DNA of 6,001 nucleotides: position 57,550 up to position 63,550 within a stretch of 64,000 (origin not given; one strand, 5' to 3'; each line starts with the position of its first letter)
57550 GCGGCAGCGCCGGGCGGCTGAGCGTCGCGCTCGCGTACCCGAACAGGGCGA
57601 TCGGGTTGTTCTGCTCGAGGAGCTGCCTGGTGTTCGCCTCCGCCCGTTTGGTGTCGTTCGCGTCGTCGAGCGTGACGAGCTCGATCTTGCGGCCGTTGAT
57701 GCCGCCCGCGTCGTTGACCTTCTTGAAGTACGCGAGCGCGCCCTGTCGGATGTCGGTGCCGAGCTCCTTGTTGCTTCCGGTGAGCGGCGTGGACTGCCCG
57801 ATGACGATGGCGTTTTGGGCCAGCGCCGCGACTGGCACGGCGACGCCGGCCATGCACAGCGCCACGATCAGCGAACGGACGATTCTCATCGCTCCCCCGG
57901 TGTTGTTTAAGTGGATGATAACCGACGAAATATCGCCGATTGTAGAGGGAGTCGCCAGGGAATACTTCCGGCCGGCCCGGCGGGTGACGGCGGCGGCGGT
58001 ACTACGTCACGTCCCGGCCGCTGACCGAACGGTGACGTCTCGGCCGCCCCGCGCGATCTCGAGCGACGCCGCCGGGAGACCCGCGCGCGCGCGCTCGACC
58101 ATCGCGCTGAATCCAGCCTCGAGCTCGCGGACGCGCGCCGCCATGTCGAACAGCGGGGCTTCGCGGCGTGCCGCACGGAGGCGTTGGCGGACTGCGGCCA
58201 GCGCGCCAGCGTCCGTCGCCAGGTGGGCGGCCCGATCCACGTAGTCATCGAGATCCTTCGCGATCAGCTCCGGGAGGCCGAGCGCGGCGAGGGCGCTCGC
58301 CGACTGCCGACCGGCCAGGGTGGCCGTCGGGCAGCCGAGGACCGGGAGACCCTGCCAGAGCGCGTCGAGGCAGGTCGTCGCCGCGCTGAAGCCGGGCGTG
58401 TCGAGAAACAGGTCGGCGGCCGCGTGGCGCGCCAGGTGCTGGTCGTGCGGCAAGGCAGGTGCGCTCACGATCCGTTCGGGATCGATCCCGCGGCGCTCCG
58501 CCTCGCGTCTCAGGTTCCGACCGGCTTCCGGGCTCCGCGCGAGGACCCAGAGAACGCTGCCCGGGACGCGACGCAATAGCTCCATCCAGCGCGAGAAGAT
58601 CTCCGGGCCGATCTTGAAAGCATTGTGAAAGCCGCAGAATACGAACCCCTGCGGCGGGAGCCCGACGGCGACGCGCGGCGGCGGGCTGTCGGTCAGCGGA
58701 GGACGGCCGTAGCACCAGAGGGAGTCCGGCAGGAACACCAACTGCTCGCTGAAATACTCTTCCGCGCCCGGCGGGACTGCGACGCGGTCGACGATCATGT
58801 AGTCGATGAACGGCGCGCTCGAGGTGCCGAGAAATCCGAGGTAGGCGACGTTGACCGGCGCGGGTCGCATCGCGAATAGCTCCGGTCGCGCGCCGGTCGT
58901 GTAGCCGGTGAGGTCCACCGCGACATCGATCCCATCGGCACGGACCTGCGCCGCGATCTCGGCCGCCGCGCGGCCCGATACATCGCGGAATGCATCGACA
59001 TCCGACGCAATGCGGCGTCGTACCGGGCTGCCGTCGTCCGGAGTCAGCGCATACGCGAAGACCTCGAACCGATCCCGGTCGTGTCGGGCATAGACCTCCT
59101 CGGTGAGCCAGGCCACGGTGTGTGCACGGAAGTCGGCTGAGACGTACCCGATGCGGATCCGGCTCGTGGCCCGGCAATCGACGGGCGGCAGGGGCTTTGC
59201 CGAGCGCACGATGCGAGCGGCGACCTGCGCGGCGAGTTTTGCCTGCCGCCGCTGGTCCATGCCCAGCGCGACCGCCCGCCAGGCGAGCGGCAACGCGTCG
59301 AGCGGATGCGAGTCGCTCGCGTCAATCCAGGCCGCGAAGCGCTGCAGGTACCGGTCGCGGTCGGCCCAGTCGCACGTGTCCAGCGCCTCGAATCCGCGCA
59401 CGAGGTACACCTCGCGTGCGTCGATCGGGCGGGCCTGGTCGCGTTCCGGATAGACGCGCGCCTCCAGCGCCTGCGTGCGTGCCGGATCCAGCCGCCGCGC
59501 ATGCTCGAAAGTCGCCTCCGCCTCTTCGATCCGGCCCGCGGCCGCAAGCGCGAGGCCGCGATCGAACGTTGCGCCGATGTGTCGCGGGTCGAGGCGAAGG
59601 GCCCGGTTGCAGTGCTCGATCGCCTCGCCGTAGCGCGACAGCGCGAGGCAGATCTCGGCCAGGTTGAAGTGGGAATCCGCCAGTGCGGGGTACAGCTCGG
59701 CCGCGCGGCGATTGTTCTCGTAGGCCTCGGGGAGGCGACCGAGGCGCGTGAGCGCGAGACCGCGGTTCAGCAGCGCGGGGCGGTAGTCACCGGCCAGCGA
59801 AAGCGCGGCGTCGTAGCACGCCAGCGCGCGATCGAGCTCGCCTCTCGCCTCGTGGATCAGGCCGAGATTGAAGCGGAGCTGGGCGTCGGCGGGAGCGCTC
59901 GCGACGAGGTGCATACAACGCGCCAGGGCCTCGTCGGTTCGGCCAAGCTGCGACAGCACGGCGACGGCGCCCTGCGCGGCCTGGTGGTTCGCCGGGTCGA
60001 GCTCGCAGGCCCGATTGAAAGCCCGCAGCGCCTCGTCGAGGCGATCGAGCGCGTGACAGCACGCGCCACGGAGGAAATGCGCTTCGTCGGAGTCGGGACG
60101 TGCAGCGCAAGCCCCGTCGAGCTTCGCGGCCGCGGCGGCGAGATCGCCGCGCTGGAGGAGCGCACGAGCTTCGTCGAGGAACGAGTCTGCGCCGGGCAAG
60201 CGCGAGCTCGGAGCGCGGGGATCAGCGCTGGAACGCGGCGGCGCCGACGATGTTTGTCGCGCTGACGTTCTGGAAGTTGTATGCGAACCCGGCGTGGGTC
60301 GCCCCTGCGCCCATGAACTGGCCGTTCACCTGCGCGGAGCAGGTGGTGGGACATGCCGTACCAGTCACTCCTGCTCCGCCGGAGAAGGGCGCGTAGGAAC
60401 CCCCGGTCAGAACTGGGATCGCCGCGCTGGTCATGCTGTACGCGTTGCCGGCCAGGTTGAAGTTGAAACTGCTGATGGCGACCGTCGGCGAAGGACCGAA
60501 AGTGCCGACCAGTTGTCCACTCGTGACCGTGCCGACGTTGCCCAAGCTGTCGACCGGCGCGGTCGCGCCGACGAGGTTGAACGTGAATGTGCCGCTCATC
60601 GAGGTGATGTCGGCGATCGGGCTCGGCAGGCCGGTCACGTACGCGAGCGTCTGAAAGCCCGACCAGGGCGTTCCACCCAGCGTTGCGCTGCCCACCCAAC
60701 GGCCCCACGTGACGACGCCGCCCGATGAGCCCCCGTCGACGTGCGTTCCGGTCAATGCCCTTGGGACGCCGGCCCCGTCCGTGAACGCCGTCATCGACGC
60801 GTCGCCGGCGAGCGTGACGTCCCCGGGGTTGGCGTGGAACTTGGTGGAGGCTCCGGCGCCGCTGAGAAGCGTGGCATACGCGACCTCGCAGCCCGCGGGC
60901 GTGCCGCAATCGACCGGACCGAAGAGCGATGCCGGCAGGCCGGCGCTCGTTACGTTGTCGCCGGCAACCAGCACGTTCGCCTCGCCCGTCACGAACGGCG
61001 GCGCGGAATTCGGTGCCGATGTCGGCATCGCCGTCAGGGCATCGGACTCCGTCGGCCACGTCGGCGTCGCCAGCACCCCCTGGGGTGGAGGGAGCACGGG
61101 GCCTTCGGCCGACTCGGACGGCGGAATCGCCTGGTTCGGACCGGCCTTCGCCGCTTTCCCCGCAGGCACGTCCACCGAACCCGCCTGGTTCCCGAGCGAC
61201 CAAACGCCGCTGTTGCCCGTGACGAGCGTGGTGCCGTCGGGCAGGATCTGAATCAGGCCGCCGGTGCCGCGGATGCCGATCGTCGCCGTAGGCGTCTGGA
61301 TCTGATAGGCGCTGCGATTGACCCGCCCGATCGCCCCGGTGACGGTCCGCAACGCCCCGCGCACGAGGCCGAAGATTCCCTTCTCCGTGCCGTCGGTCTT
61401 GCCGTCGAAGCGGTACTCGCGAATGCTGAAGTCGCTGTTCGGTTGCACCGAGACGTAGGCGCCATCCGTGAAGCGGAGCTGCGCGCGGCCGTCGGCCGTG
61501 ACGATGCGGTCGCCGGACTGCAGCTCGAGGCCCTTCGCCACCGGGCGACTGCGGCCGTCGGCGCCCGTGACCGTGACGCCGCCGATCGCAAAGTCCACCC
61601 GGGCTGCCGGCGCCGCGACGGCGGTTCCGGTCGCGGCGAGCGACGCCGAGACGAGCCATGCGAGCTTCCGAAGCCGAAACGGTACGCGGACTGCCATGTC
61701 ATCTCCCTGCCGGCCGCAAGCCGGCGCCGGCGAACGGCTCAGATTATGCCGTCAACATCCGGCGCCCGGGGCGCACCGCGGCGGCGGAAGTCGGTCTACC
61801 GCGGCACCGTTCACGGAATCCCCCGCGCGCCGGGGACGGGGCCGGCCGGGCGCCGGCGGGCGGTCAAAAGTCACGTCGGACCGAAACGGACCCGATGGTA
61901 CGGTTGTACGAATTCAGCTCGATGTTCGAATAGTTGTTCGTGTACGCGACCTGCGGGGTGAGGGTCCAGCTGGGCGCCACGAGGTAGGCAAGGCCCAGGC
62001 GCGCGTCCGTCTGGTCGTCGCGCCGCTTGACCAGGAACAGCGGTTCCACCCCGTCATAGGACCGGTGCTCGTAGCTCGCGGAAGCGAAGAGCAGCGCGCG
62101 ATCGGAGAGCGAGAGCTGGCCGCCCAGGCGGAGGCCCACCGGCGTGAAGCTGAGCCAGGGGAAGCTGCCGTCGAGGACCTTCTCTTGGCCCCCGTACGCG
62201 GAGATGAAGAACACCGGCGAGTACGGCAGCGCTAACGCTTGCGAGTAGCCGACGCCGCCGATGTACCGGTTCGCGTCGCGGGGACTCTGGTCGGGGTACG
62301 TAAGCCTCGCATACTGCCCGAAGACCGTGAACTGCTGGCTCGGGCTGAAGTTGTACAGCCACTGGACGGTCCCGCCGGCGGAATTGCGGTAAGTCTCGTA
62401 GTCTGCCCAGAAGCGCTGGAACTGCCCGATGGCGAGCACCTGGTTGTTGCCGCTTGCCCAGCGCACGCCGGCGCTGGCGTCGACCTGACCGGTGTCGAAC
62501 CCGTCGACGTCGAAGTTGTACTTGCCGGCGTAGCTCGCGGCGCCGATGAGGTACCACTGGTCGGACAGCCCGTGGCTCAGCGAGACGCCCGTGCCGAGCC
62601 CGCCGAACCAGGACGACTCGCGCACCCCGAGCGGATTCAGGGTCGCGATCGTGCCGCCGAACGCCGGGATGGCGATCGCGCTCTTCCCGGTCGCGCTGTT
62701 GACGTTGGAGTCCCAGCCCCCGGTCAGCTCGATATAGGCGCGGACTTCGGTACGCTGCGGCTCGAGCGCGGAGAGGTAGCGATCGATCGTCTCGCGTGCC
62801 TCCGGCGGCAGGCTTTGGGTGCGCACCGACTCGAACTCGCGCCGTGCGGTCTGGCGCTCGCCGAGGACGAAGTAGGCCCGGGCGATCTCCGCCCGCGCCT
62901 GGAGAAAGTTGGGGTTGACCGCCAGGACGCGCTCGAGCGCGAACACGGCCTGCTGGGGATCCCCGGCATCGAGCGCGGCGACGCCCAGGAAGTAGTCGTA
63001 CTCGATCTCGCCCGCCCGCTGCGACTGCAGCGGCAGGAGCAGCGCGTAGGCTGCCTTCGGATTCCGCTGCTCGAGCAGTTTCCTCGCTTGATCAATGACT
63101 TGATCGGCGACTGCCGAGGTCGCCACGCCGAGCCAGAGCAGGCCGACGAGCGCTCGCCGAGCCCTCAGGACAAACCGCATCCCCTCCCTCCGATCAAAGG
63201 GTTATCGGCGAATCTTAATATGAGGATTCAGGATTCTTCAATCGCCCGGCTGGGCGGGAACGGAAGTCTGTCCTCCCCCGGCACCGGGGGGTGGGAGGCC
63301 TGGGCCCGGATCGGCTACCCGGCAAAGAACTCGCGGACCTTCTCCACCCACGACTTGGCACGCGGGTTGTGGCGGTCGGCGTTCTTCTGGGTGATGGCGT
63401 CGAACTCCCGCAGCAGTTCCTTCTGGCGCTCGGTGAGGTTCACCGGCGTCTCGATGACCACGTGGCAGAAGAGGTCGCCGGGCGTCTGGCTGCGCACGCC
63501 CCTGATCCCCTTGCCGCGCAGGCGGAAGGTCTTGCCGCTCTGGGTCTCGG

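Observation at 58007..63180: Three-gene Slam-type (type XI secretion-like) operon with a FecR-domain cargo and a GT41 glycosyltransferase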

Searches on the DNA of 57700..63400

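Call 78: search_rna_families(source=window, start=57700, end=63400, threshold=evalue, max_evalue=1)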
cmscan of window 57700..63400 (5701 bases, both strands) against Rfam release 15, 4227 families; matches with E-value up to 1: 0.
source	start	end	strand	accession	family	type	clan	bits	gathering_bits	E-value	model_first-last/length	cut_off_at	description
